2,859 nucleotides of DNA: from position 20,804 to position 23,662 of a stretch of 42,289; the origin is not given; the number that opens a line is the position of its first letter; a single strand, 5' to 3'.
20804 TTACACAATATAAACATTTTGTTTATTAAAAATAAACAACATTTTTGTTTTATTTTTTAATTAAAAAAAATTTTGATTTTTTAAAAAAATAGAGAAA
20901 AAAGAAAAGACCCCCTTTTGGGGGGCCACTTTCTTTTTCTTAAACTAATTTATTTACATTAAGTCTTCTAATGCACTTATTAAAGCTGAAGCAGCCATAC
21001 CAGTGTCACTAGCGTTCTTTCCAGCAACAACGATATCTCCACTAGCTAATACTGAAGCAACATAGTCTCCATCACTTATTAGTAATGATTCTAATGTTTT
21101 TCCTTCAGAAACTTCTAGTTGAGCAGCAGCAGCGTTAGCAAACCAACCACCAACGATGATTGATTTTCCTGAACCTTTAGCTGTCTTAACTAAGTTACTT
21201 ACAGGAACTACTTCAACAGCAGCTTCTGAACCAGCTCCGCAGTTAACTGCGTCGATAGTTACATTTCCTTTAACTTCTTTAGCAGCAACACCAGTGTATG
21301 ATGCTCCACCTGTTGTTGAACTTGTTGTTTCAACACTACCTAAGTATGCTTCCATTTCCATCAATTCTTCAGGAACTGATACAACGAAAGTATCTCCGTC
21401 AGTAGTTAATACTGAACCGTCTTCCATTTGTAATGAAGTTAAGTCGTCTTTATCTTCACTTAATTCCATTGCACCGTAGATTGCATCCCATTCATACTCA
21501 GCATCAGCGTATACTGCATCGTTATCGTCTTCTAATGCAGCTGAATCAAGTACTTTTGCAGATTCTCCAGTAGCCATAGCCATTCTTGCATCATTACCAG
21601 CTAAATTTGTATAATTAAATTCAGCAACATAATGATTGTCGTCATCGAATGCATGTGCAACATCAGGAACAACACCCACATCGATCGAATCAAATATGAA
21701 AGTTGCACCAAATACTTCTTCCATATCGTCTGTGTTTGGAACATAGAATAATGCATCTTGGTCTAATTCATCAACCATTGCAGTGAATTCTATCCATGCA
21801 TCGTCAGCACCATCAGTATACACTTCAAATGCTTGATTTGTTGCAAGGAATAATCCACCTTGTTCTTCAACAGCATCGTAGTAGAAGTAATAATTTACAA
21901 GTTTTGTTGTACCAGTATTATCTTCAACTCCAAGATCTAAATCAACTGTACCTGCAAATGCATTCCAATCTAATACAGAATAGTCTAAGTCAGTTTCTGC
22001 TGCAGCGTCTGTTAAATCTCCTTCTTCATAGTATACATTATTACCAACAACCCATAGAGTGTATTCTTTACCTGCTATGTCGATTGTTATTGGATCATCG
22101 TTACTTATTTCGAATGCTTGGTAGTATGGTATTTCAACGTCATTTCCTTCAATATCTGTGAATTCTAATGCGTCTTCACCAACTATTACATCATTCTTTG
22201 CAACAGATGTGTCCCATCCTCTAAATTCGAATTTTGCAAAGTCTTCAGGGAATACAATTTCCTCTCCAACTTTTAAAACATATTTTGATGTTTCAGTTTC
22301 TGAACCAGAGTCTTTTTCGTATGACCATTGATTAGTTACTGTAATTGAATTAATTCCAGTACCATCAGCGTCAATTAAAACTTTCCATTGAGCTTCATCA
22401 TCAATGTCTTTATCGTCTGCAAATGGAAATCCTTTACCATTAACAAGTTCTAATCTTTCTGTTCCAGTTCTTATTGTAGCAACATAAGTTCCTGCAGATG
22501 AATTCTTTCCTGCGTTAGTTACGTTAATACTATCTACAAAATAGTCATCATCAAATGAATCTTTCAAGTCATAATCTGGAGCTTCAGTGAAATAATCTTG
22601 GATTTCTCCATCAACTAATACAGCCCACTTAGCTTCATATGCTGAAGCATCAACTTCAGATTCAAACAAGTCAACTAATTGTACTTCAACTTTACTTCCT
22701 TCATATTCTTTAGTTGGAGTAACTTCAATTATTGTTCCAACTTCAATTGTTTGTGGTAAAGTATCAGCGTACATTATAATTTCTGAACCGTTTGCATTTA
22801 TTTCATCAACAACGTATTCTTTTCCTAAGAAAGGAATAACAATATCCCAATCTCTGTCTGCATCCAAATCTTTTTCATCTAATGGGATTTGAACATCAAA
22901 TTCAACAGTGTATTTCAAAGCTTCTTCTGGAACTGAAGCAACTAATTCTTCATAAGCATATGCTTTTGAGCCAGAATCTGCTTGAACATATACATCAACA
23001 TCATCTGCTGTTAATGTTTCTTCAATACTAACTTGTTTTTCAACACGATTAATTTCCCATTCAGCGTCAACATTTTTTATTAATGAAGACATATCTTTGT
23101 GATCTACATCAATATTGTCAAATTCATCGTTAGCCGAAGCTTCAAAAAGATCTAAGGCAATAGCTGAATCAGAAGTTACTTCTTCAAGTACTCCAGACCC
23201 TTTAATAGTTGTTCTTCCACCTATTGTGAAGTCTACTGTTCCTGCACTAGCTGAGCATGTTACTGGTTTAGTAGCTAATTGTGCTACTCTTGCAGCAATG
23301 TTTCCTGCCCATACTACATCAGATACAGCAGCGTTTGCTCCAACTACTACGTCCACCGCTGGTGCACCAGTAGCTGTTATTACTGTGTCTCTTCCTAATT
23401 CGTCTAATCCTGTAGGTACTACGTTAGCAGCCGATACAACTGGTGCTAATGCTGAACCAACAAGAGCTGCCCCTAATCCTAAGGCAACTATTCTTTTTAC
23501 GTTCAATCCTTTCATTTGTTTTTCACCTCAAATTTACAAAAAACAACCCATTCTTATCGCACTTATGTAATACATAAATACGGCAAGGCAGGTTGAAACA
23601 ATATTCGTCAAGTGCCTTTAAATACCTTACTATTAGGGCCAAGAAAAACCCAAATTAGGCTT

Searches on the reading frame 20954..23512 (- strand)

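Call 23: search_protein_families(library=pfam, proteins=[window:20954-23512:-], max_evalue=0.001)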
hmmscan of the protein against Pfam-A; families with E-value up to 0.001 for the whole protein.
window:20954-23512:- (852 aa): 1 family
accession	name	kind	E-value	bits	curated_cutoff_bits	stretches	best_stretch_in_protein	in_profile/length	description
PF05124.17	S_layer_C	-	8.8e-08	32.4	23.9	1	47-847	11-176/177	S-layer like family, outer domain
